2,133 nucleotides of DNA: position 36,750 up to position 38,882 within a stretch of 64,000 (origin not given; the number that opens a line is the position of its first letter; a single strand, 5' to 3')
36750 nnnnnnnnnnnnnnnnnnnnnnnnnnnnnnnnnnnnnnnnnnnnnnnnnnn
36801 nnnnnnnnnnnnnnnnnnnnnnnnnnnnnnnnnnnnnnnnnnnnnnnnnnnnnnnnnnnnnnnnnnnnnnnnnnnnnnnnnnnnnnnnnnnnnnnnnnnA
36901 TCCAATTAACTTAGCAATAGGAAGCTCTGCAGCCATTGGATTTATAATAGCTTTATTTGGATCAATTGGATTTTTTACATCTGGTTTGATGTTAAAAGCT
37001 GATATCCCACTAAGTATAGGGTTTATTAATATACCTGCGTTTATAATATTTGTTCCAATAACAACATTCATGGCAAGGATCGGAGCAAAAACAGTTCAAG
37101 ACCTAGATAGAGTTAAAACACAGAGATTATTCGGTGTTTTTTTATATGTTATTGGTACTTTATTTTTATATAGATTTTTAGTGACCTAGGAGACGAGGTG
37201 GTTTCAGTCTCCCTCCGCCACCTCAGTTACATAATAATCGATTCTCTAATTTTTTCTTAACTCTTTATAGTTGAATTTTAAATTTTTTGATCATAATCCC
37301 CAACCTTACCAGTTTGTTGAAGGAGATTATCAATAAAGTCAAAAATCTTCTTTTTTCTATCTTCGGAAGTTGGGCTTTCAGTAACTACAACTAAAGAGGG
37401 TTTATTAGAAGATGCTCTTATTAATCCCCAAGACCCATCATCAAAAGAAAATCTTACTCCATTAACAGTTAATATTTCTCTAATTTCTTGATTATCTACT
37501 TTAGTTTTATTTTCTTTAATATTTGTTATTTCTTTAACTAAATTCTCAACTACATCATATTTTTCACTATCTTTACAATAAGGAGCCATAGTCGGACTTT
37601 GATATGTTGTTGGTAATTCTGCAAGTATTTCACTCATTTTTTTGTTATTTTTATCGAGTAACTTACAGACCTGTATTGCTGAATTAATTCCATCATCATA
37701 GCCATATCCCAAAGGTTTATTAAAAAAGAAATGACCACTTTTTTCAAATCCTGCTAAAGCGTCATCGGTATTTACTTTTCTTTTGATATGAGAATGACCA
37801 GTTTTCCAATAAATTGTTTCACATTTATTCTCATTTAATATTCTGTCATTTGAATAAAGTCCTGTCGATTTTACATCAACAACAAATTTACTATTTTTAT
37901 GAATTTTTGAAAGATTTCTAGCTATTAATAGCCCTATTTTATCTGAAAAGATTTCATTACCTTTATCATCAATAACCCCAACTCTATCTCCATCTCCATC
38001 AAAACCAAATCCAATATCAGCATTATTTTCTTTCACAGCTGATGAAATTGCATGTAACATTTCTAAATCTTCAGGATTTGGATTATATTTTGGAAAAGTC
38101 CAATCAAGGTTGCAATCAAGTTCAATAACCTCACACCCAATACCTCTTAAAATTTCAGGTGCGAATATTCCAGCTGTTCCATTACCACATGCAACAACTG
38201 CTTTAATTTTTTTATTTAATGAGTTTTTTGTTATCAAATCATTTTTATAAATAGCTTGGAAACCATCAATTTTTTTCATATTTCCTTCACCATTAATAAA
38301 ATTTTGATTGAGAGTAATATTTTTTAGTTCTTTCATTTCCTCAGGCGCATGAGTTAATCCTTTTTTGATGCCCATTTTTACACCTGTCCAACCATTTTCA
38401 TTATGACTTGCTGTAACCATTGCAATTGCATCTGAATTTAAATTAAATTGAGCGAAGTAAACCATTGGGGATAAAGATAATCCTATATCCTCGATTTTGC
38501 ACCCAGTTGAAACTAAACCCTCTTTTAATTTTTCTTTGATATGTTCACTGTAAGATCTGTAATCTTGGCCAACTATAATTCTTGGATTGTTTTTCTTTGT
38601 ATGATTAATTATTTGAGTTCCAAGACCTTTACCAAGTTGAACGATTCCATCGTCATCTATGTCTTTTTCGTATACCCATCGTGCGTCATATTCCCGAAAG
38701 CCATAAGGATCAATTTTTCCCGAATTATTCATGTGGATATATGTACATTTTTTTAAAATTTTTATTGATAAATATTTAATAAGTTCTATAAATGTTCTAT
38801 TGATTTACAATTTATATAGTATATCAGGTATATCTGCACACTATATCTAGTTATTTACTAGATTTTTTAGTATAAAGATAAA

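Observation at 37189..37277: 36-nt GC-rich pseudoknot-geometry element between convergent genes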

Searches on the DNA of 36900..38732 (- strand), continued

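Call 77: search_with_rna_model(model_id=R1, source=L373, max_evalue=5, filters=off, show_alignments=3)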
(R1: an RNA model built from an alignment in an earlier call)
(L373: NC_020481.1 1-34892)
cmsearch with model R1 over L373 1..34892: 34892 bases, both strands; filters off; matches with E-value up to 5: 8.
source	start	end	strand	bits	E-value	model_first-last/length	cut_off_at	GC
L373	7267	7301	+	15.9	0.013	1-41/41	no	0.43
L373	7266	7300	-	14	0.049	1-41/41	no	0.4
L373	10425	10456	+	8.1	3.4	1-41/41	no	0.38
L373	29719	29756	+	7.9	3.8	1-41/41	no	0.37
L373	31381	31406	-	7.9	3.9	1-41/41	no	0.35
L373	13358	13386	-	7.8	4.1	1-41/41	no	0.24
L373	29718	29755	-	7.8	4.3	1-41/41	no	0.37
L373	26370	26394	-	7.6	5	1-41/41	no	0.32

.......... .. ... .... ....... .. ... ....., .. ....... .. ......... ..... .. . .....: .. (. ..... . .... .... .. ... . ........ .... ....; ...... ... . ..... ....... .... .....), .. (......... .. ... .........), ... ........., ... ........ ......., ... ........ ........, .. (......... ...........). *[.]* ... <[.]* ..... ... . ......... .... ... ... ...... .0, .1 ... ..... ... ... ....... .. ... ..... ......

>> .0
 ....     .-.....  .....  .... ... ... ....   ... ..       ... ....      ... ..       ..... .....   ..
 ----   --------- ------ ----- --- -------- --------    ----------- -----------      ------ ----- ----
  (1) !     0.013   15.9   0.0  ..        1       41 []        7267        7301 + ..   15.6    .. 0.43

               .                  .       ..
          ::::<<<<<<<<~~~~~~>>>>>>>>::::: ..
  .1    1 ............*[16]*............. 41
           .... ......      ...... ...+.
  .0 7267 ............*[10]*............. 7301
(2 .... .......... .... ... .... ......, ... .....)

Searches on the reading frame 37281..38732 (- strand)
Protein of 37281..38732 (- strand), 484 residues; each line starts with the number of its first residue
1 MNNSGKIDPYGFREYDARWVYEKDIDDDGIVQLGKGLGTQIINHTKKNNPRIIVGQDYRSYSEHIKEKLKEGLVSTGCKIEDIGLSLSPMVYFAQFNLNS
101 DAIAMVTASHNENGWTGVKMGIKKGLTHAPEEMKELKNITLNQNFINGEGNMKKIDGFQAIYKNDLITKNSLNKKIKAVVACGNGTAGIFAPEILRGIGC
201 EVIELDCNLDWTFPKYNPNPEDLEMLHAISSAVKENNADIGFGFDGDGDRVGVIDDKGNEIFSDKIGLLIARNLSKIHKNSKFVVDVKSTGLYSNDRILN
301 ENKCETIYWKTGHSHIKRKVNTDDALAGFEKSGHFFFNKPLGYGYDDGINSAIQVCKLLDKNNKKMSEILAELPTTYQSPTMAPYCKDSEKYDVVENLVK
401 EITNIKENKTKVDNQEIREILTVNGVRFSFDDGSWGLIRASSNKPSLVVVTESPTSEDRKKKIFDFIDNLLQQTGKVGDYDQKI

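Call 10: find_related_loci(query=window:37281-38732:-, collection=genome_contigs, flank=2500)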
Query window:37281-38732:- (484 aa) in genome_contigs; peptide patterns used: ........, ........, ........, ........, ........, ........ (x = any residue, [..] = any of these).
598 stretches matched a pattern (row limit reached: there are more); 492 encode a relative of the query (tblastn E <= 1e-3); the best 80 are kept; 80 distinct loci.
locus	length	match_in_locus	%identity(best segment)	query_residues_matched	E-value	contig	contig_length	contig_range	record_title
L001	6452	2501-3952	98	1-484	0e+0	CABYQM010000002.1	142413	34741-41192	MAG: uncultured Pelagibacteraceae bacterium isolate AG-894-M18 genome assembly, contig: AG-894-M18_NODE_2, whole genome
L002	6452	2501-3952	98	1-484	0e+0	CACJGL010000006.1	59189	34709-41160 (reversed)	uncultured Pelagibacteraceae bacterium isolate AG-915-A06 genome assembly, contig: AG-915-A06_NODE_6, whole genome shotg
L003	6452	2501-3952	98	1-484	0e+0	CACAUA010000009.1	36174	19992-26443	uncultured Pelagibacteraceae bacterium isolate AG-898-K21 genome assembly, contig: AG-898-K21_NODE_9, whole genome shotg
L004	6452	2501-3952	98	1-484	0e+0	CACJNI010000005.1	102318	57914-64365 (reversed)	MAG: uncultured Pelagibacteraceae bacterium isolate AG-915-G14 genome assembly, contig: AG-915-G14_NODE_5, whole genome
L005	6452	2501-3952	97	1-484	0e+0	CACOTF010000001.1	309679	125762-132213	MAG: uncultured Pelagibacteraceae bacterium isolate AH-324-O04 genome assembly, contig: AH-324-O04_NODE_1, whole genome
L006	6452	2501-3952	97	1-484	0e+0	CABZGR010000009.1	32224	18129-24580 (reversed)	MAG: uncultured Pelagibacteraceae bacterium isolate AG-895-N09 genome assembly, contig: AG-895-N09_NODE_9, whole genome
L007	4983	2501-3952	96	1-484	0e+0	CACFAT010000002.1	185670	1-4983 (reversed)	uncultured Pelagibacteraceae bacterium isolate AG-907-M07 genome assembly, contig: AG-907-M07_NODE_2, whole genome shotg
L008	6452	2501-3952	96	1-484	0e+0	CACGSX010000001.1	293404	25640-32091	uncultured Pelagibacteraceae bacterium isolate AG-910-K02 genome assembly, contig: AG-910-K02_NODE_1, whole genome shotg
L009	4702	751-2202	96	1-484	0e+0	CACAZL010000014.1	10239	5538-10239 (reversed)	uncultured Pelagibacteraceae bacterium isolate AG-898-P17 genome assembly, contig: AG-898-P17_NODE_14, whole genome shot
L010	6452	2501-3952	96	1-484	0e+0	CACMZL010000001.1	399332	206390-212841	MAG: uncultured Pelagibacteraceae bacterium isolate AG-892-J03 genome assembly, contig: AG-892-J03_NODE_1, whole genome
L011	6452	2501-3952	96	1-484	0e+0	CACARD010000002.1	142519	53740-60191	uncultured Pelagibacteraceae bacterium isolate AG-898-G21 genome assembly, contig: AG-898-G21_NODE_2, whole genome shotg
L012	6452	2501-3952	96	1-484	0e+0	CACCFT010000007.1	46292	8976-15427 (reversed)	uncultured Pelagibacteraceae bacterium isolate AG-900-P18 genome assembly, contig: AG-900-P18_NODE_7, whole genome shotg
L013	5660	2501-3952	96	1-484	0e+0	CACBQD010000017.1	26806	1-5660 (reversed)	uncultured Pelagibacteraceae bacterium isolate AG-359-G17 genome assembly, contig: AG-359-G17_NODE_17, whole genome shot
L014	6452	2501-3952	96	1-484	0e+0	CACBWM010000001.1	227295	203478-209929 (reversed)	uncultured Pelagibacteraceae bacterium isolate AG-359-N03 genome assembly, contig: AG-359-N03_NODE_1, whole genome shotg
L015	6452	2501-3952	96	1-484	0e+0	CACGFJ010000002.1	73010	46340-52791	uncultured Pelagibacteraceae bacterium isolate AG-422-F10 genome assembly, contig: AG-422-F10_NODE_2, whole genome shotg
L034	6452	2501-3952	82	1-484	0e+0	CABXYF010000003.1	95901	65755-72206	MAG: uncultured Pelagibacteraceae bacterium isolate AG-325-K09 genome assembly, contig: AG-325-K09_NODE_3, whole genome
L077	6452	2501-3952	81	1-484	0e+0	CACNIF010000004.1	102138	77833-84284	MAG: uncultured Pelagibacteraceae bacterium isolate AG-920-L03 genome assembly, contig: AG-920-L03_NODE_4, whole genome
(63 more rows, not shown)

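Call 69: search_protein_families(library=pfam, proteins=[window:37281-38732:-, L034:4076-4273:+, L077:4107-4316:+], max_evalue=0.01)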
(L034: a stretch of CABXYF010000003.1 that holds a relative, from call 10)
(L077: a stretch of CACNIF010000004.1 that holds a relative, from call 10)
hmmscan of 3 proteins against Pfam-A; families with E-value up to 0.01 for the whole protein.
window:37281-38732:- (484 aa): 4 families
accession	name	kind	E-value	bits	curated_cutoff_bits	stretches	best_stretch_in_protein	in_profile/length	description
PF02878.22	PGM_PMM_I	-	4.4e-29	101.4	22.5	1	12-144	4-135/138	Phosphoglucomutase/phosphomannomutase, alpha/beta/alpha domain I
PF02879.22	PGM_PMM_II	-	1.7e-24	86.7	29.3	1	163-258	8-103/103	Phosphoglucomutase/phosphomannomutase, alpha/beta/alpha domain II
PF02880.22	PGM_PMM_III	-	4.2e-20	72.4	20.7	1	263-377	2-115/115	Phosphoglucomutase/phosphomannomutase, alpha/beta/alpha domain III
PF00408.26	PGM_PMM_IV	-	2.8e-08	34.2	23.1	1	399-469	12-67/68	Phosphoglucomutase/phosphomannomutase, C-terminal domain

L034:4076-4273:+ (66 aa): 1 family
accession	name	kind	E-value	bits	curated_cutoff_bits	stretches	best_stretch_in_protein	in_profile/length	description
PF09834.14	DUF2061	-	4.3e-10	40.3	23.1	1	9-59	1-52/52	Predicted membrane protein (DUF2061)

L077:4107-4316:+ (70 aa): 1 family
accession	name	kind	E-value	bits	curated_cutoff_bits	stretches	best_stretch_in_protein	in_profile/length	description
PF09834.14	DUF2061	-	2.3e-12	47.6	23.1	1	9-59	1-52/52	Predicted membrane protein (DUF2061)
